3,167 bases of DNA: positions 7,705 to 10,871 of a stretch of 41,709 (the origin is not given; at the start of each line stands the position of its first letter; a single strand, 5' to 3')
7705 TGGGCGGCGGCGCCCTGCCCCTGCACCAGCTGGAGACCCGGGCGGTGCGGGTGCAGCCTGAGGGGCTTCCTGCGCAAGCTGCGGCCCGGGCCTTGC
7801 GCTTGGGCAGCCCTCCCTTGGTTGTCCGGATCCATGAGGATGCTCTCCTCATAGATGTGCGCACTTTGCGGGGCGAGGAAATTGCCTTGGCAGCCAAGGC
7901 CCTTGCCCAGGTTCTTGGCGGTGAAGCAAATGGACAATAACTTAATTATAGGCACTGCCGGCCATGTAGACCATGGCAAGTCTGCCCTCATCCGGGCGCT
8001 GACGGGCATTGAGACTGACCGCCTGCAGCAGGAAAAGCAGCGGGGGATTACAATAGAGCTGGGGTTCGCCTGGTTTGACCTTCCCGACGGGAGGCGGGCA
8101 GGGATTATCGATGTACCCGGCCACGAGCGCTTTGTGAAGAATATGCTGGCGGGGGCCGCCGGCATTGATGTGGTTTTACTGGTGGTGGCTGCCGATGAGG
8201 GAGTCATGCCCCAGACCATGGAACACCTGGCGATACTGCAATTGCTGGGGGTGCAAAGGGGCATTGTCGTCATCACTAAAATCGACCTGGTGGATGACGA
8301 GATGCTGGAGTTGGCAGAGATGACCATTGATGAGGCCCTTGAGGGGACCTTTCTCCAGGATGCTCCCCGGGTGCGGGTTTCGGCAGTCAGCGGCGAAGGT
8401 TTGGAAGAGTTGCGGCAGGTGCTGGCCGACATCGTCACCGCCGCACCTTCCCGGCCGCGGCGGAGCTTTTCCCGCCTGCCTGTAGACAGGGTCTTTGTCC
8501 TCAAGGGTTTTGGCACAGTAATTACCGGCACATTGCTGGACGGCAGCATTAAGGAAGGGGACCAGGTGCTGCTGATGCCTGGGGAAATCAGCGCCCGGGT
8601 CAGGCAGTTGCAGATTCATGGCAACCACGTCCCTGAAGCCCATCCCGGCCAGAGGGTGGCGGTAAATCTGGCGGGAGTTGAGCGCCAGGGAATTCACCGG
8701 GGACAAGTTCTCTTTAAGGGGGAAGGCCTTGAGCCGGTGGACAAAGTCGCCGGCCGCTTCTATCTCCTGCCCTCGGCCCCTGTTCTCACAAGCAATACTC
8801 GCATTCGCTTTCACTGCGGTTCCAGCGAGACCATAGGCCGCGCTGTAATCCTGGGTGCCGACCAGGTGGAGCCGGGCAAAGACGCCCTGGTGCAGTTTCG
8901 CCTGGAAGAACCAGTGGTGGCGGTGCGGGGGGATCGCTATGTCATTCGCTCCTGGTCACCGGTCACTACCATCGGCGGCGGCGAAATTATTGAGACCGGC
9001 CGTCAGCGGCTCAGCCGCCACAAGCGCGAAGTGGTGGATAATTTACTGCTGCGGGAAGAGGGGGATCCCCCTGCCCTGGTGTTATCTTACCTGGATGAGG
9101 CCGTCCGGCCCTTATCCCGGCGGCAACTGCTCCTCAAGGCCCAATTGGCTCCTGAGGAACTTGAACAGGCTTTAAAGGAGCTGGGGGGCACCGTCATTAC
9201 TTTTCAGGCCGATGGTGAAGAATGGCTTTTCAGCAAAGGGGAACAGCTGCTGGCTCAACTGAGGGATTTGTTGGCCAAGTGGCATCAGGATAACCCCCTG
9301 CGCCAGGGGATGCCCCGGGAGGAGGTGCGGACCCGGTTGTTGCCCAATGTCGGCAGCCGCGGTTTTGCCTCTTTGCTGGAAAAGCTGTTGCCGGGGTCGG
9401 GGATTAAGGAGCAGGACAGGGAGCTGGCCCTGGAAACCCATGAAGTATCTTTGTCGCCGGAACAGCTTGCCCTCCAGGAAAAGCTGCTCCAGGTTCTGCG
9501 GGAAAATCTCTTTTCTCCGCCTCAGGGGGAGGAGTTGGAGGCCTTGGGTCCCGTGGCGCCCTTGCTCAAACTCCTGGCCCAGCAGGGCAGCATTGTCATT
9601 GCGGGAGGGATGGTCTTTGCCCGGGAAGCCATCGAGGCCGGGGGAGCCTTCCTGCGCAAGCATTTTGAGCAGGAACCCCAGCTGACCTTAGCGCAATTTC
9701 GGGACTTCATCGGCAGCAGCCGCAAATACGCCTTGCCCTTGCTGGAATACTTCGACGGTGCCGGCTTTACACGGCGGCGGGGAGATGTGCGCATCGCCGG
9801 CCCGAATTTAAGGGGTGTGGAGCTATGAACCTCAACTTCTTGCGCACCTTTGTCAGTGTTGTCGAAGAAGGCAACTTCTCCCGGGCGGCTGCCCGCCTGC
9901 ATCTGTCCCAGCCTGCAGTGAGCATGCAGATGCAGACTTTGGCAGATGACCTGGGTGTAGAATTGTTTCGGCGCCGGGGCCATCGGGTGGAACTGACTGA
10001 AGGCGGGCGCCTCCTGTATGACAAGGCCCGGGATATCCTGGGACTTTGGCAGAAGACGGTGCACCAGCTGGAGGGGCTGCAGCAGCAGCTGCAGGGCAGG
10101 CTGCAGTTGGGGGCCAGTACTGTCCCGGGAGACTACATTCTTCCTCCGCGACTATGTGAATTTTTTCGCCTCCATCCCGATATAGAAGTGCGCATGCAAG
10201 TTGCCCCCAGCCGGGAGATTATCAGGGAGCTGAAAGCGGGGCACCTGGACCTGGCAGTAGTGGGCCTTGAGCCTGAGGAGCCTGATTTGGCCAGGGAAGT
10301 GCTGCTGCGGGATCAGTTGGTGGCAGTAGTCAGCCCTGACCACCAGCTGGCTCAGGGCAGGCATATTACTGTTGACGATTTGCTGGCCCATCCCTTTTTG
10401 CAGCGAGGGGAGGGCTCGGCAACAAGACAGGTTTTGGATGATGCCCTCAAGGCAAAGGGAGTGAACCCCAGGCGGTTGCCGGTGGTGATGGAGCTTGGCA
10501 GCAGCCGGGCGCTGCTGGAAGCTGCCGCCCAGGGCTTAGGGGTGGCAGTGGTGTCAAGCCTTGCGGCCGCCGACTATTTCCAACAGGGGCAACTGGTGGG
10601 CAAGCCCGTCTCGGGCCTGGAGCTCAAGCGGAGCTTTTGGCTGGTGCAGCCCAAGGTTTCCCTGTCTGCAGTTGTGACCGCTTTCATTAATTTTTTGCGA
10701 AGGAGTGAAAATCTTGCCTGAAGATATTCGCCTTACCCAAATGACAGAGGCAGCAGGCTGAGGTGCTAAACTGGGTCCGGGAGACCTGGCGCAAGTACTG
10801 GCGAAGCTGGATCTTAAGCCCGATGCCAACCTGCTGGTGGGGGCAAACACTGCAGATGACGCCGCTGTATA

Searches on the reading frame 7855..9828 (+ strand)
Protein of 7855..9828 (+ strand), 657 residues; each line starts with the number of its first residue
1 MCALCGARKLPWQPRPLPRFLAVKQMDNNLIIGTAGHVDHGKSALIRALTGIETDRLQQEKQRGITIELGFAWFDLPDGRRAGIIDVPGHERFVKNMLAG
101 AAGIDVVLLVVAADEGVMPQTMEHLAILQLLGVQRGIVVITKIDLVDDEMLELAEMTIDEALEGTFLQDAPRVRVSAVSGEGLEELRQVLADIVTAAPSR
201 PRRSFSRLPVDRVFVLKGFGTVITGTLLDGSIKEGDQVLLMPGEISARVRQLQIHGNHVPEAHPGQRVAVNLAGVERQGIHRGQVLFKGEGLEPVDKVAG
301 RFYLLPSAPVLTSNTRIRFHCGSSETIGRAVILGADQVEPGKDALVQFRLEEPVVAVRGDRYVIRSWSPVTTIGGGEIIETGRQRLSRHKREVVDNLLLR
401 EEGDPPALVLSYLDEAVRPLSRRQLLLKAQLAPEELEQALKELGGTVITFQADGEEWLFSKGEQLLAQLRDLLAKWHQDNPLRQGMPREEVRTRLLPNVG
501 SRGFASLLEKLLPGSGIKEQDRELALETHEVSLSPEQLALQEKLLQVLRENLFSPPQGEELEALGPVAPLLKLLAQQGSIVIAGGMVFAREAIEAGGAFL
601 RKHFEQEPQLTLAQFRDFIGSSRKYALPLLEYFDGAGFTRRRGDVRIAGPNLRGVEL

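Call 79: search_protein_families(library=pfam, max_evalue=0.00001, proteins=[window:7855-9828:+])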
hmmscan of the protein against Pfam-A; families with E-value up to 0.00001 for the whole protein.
window:7855-9828:+ (657 aa): 7 families
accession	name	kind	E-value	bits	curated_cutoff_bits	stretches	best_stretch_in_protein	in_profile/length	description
PF00009.33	GTP_EFTU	-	4.5e-37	127.9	26.5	1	30-194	4-186/188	Elongation factor Tu GTP binding domain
PF09107.17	SelB-wing_3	-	1.3e-19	69.9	23.2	1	602-647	1-46/47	Elongation factor SelB, winged helix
PF03144.31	GTP_EFTU_D2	-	8.5e-13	49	30.3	1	220-286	1-72/73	Elongation factor Tu domain 2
PF09106.17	SelB-wing_2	-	4.2e-12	46.4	22.3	1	471-513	2-44/57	Elongation factor SelB, winged helix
PF25461.1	Beta-barrel_SelB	-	5.7e-12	46.2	27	1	308-381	11-76/80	Selenocysteine-specific elongation factor, beta-barrel domain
PF01926.29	MMR_HSR1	-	9.4e-07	29.4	21.9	1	32-130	2-102/113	50S ribosome-binding GTPase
PF03193.22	RsgA_GTPase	-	7.3e-06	26.3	30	0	101-194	20-108/174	RsgA GTPase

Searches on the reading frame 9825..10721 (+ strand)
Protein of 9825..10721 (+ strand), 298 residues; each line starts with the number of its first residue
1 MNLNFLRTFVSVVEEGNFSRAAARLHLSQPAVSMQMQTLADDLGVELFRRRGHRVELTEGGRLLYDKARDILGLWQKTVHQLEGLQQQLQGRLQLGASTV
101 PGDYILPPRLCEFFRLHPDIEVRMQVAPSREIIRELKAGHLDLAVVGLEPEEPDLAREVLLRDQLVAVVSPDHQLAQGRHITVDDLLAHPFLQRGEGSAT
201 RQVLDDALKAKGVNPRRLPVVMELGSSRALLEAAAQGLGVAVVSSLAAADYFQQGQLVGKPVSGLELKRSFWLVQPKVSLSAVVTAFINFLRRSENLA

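Call 79: search_protein_families(library=pfam, max_evalue=0.00001, proteins=[window:9825-10721:+])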
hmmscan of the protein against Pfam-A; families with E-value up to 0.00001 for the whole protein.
window:9825-10721:+ (298 aa): 3 families
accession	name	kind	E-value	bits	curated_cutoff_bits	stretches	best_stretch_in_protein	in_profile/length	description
PF03466.25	LysR_substrate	-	6.4e-55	186.2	28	1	87-293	2-206/209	LysR substrate binding domain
PF00126.33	HTH_1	-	2e-22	79.3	26.6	1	3-62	1-60/60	Bacterial regulatory helix-turn-helix protein, lysR family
PF12727.12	PBP_like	-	5.9e-06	26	27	0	182-252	85-158/193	PBP superfamily domain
